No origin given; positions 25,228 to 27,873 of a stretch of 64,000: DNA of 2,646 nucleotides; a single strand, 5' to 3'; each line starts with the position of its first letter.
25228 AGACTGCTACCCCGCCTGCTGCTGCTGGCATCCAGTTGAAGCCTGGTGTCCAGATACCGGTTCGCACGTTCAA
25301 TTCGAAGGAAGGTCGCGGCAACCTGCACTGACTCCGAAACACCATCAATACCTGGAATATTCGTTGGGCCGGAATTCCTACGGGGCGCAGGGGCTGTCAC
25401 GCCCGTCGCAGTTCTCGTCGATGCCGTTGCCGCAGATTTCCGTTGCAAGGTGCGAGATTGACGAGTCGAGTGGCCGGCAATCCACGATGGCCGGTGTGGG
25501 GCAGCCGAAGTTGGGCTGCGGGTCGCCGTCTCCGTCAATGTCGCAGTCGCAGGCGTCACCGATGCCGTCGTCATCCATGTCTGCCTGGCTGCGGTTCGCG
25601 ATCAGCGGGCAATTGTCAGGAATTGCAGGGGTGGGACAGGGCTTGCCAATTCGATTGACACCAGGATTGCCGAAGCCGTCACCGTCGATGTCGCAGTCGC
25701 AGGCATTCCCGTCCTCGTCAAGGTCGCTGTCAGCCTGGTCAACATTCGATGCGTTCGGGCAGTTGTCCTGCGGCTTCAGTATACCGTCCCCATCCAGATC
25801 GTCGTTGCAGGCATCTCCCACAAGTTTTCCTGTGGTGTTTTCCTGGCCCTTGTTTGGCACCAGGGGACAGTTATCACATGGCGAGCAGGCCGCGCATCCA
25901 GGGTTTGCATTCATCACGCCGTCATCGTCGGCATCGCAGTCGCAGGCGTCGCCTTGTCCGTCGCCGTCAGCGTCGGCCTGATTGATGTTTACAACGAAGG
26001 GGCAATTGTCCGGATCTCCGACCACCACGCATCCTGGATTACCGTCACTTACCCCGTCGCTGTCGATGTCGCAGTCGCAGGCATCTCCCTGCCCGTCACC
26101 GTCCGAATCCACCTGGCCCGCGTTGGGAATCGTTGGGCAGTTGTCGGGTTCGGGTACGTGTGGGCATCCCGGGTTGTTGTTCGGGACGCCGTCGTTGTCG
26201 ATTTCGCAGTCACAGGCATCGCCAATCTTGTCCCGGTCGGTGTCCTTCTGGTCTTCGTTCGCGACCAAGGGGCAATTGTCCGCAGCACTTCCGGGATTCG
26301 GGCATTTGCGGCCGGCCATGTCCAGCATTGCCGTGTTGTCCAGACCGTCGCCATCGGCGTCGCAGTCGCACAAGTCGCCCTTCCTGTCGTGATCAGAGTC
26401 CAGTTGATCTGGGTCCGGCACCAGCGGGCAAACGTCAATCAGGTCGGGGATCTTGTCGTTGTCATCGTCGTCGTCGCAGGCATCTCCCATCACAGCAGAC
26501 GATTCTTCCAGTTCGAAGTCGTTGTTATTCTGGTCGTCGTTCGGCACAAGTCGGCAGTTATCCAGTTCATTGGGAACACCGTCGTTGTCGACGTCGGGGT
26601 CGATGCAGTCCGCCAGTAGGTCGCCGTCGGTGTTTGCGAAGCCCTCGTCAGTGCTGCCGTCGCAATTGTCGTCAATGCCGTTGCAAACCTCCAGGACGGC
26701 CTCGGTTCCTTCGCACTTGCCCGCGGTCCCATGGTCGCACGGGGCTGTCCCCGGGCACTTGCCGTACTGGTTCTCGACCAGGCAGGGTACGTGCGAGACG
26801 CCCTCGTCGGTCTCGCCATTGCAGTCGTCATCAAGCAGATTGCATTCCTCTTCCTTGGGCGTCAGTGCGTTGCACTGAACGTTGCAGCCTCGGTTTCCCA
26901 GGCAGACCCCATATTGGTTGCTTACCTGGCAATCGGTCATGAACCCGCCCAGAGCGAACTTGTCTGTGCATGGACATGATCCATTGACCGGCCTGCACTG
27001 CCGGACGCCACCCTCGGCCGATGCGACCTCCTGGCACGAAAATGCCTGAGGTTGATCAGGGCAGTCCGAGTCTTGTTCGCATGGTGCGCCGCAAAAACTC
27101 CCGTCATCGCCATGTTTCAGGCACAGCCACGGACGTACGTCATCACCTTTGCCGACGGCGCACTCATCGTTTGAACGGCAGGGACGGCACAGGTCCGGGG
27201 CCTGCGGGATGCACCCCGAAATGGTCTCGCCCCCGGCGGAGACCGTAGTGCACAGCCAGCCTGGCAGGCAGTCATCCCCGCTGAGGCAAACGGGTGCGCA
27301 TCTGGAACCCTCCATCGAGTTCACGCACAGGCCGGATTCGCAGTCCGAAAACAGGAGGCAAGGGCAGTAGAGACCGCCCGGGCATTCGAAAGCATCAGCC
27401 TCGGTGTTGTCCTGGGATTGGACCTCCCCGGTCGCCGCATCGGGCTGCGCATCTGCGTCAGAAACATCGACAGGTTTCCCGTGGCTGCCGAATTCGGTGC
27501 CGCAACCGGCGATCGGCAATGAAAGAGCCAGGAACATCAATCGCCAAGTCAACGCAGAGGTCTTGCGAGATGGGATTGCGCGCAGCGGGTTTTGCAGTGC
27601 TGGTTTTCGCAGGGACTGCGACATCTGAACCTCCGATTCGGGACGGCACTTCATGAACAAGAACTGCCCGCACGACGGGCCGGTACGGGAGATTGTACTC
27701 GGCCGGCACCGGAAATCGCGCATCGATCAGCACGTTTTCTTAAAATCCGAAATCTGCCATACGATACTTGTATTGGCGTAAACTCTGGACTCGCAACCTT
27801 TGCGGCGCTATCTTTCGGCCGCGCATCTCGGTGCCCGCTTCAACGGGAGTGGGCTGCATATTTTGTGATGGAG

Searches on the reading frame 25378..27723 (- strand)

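Call 37: search_protein_families(library=pfam, proteins=[window:25378-27723:-], max_evalue=0.0001)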
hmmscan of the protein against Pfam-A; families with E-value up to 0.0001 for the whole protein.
window:25378-27723:- (781 aa): 1 family
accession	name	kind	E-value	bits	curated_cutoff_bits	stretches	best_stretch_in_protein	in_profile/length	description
PF02412.23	TSP_3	-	9.5e-42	140.8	25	3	634-663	7-36/36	Thrombospondin type 3 repeat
